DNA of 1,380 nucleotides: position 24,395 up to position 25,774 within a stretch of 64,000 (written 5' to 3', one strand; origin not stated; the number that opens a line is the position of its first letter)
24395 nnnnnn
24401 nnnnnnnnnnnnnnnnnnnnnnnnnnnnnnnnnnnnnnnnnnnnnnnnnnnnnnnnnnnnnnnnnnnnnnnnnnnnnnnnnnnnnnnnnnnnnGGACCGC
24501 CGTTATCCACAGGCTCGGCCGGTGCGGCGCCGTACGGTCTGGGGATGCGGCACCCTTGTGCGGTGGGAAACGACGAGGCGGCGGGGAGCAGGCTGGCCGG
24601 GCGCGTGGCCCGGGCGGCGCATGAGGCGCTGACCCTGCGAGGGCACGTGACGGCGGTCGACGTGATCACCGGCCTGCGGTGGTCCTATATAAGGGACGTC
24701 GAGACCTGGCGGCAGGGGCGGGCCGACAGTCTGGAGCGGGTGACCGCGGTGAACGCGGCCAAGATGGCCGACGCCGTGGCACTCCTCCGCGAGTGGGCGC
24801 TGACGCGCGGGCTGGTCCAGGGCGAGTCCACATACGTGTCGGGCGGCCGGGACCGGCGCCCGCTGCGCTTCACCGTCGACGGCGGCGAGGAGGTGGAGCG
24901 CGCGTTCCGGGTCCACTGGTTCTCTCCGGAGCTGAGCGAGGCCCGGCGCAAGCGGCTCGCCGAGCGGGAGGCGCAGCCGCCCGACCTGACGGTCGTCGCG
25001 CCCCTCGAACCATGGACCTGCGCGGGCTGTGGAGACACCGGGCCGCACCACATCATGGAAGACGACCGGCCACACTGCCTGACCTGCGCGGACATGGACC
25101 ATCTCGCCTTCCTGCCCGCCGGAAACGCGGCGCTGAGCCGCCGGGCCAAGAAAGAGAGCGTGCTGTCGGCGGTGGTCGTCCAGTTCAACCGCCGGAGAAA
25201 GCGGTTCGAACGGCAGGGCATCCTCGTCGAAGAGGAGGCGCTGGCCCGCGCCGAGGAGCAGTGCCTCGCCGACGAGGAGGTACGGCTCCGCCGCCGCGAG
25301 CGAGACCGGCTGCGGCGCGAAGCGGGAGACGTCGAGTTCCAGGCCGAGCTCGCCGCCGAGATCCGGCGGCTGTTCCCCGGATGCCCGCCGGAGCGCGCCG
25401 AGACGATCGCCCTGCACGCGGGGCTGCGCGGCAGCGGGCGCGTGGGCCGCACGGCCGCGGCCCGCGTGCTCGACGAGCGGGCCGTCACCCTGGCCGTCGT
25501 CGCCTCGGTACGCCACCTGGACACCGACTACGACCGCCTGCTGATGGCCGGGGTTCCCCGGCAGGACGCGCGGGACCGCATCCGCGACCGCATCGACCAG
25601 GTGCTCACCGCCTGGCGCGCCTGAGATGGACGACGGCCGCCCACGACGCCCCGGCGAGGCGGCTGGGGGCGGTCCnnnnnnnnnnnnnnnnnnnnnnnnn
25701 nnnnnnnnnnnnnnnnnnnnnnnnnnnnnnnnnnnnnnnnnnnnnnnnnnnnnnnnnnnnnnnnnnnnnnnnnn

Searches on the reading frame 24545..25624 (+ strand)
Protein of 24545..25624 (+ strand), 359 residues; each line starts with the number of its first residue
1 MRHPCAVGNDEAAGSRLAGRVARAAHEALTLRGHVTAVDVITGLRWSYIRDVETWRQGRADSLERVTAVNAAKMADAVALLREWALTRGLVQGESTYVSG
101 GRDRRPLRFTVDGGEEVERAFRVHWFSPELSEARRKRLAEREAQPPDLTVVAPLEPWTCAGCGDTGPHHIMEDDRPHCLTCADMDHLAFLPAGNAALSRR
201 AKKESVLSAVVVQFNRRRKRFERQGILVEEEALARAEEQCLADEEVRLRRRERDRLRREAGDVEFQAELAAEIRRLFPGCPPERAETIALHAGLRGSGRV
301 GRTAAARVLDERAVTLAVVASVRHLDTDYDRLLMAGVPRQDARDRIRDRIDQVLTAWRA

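Call 53: search_protein_families(library=pfam, proteins=[window:24545-25624:+], max_evalue=0.0001)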
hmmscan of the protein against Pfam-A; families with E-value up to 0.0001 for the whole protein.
window:24545-25624:+ (359 aa): 1 family
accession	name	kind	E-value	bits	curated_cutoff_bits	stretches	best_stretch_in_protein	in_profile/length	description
PF10056.14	DUF2293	-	6e-29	100.4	25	1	272-358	1-85/85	Uncharacterized conserved protein (DUF2293)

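Call 78: search_protein_families(library=padloc, proteins=[window:24545-25624:+], max_evalue=0.00001)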
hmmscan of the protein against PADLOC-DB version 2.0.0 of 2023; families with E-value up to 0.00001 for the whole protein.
window:24545-25624:+ (359 aa): 0 families
